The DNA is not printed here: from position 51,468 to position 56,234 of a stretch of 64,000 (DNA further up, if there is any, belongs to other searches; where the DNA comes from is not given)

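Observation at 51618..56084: P-type ATPase with non-canonical M4 ion-site motif (PLWAP) and an extra N-terminal membrane domain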

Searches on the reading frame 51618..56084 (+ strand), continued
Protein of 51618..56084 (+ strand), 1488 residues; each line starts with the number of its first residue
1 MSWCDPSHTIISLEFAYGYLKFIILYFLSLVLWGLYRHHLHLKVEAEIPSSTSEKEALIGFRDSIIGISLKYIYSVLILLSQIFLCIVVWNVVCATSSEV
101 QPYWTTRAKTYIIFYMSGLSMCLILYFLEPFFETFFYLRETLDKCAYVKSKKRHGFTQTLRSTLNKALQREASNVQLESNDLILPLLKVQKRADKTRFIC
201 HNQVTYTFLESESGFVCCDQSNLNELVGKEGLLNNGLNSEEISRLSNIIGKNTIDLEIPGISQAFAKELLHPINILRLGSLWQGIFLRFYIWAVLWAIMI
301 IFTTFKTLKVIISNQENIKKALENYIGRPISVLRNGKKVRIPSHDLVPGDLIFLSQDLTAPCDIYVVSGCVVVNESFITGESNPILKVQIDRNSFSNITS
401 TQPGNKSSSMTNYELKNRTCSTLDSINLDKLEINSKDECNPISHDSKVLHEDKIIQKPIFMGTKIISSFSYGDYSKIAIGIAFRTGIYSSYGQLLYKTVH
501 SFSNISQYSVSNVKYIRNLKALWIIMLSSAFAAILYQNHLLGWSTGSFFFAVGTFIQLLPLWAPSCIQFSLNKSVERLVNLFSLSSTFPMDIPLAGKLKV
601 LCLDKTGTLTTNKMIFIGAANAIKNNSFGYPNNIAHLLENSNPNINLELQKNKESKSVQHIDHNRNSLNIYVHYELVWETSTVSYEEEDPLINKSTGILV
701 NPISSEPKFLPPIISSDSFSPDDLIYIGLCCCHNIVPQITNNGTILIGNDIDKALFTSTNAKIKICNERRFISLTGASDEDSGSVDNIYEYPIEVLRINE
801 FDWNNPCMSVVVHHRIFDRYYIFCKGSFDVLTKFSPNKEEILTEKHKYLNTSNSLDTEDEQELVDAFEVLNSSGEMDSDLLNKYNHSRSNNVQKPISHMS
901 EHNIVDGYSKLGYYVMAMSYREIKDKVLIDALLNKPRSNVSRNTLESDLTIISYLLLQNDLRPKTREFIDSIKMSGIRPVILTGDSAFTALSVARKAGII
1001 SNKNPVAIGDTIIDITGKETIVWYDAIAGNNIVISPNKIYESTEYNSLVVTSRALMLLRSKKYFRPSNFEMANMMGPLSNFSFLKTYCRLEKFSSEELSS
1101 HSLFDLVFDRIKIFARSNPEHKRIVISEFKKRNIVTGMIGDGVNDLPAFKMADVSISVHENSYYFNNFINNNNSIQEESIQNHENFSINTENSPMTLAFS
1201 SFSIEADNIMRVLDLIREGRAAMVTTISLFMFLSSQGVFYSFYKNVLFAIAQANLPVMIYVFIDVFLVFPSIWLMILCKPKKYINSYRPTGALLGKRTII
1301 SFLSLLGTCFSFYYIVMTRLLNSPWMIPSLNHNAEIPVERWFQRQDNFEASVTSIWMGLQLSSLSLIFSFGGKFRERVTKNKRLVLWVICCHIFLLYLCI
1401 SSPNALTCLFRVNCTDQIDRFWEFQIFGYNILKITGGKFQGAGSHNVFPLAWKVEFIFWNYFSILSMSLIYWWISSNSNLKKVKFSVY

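Call 66: search_solved_structures(query=A2, max_evalue=1e-20, show_alignments=0)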
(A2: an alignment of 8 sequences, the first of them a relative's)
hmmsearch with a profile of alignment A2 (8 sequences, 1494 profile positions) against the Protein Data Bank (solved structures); distinct sequences matched with E-value up to 1e-20: 88 (the best 60 are shown).
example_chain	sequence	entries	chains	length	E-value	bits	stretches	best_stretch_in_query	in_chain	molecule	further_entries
7op5_A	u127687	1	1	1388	5.2e-65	222.9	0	206-400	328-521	P5B-ATPase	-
7op1_A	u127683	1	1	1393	5.3e-65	222.9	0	206-400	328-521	Cation-transporting ATPase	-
7op3_A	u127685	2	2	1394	5.3e-65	222.9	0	206-400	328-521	Cation-transporting ATPase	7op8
8iel_P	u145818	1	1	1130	3.2e-58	200.4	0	194-392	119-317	Polyamine-transporting ATPase 13A2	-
8iem_P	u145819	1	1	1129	3.7e-58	200.2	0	195-392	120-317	Polyamine-transporting ATPase 13A2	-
7n70_A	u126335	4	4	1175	4.8e-58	199.8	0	195-392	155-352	Isoform 3 of Polyamine-transporting ATPase 13A2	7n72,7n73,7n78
8ies_P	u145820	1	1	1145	7.3e-58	199.2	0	198-392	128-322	Polyamine-transporting ATPase 13A2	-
7fjq_A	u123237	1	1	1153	7.9e-58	199.1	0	198-392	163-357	Polyamine-transporting ATPase 13A2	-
8iek_P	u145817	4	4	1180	9e-58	198.9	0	198-392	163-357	Polyamine-transporting ATPase 13A2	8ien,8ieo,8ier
7vpi_A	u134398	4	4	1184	9.2e-58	198.9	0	198-392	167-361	Polyamine-transporting ATPase 13A2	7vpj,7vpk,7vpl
7m5v_A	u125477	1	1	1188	9.4e-58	198.9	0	198-392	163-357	Polyamine-transporting ATPase 13A2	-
7m5x_A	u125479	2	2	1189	9.5e-58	198.9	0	198-392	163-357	Polyamine-transporting ATPase 13A2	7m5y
7fjm_A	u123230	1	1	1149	1.5e-57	198.2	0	198-392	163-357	Polyamine-transporting ATPase 13A2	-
7fjp_B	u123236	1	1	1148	1.8e-57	197.9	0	198-392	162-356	Polyamine-transporting ATPase 13A2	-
7n74_A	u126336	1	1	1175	4.5e-57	196.6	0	195-392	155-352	Isoform 3 of Polyamine-transporting ATPase 13A2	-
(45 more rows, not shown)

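Call 72: find_encoding_contigs(protein=P0001, flank=3000, max_places=3)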
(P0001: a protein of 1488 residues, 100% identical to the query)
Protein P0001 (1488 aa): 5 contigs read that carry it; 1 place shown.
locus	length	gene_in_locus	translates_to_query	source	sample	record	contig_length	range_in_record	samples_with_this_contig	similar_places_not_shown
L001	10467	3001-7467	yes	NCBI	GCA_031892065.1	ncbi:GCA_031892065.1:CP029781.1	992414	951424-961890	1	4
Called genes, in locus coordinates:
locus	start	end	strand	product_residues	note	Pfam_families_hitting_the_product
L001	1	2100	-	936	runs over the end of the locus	-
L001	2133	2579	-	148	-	-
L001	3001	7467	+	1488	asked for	PF00122:E1-E2_ATPase, PF00702:Hydrolase (faint), PF13246:Cation_ATPase (faint)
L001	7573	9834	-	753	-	PF01585:G-patch, PF07842:GCFC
